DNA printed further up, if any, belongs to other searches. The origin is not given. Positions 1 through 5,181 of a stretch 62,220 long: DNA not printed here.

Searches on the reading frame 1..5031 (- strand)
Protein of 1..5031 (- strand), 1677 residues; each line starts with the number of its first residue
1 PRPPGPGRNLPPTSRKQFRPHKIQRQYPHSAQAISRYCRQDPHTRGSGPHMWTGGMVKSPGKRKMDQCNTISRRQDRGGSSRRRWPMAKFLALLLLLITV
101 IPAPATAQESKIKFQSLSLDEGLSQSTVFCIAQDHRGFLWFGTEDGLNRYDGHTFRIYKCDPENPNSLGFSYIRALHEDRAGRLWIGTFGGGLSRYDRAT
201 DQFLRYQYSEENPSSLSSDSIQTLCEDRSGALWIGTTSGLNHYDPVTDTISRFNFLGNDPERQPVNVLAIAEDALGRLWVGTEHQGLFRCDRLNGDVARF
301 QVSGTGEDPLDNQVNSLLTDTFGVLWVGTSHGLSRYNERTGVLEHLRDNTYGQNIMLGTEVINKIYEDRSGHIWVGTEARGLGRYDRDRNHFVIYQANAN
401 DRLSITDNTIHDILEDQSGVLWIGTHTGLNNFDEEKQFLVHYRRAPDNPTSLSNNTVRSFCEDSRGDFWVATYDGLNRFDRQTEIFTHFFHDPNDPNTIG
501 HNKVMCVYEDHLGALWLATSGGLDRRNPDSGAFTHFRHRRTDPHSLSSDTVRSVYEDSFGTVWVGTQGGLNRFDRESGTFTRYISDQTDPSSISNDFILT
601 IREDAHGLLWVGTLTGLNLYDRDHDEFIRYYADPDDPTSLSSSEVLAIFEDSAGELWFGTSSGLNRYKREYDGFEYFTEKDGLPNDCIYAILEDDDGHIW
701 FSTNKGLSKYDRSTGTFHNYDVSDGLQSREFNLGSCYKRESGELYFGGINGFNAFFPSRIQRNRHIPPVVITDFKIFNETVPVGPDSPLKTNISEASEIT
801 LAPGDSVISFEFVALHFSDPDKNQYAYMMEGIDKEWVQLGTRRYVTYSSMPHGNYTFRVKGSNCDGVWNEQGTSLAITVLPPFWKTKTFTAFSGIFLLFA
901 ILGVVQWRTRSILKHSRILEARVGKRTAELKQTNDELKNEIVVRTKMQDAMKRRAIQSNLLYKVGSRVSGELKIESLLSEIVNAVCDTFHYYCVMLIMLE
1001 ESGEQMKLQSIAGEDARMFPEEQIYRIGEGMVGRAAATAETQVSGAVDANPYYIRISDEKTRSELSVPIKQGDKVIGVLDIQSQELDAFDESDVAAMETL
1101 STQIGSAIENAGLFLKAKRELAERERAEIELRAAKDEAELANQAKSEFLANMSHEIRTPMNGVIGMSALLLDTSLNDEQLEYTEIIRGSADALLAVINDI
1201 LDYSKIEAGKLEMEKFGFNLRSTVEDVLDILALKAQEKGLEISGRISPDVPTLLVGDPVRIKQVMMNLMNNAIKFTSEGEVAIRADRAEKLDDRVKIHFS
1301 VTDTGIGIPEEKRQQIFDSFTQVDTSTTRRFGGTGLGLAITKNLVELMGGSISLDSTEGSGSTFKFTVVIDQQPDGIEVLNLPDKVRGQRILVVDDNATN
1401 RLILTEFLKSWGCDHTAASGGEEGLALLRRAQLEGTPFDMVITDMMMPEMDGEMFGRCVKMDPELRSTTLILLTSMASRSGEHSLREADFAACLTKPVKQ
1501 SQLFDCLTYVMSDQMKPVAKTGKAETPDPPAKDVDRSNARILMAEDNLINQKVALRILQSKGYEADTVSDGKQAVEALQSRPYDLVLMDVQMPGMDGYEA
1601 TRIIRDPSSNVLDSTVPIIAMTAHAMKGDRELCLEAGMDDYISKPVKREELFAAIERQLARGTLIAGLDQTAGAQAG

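Call 46: search_protein_families(library=pfam, proteins=[window:1-5031:-], max_evalue=0.0001)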
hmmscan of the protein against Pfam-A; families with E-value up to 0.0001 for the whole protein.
window:1-5031:- (1677 aa): 10 families
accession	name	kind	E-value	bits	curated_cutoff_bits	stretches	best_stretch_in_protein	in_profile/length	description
PF07494.17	Reg_prop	-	1.1e-72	231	20.4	1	682-704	1-23/24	Two component regulator propeller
PF00072.30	Response_reg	-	2.5e-46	156.9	30.2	2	1541-1656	1-111/111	Response regulator receiver domain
PF02518.31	HATPase_c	-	2.7e-30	105.5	26.4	1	1256-1368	1-107/111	Histidine kinase-, DNA gyrase B-, and HSP90-like ATPase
PF00512.31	HisKA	-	4.4e-22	78.4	26.9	1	1144-1209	1-66/66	His Kinase A (phospho-acceptor) domain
PF07495.19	Y_Y_Y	-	7.4e-18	64.7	26.6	1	817-880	2-65/65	Y_Y_Y domain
PF13185.12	GAF_2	-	2.5e-17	63.8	28.6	1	974-1109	4-136/136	GAF domain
PF01590.32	GAF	-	1.2e-13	52.2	22.4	1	974-1108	2-133/133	GAF domain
PF13492.12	GAF_3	-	2.1e-09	38.3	27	1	974-1110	2-129/129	GAF domain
PF08450.18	SGL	-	5.1e-08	33.2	26.3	0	244-451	18-229/246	SMP-30/Gluconolactonase/LRE-like region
PF23748.1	Beta-prop_LRRK2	-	9.5e-07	28.6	26.9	0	202-239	253-294/359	LRRK2 beta propeller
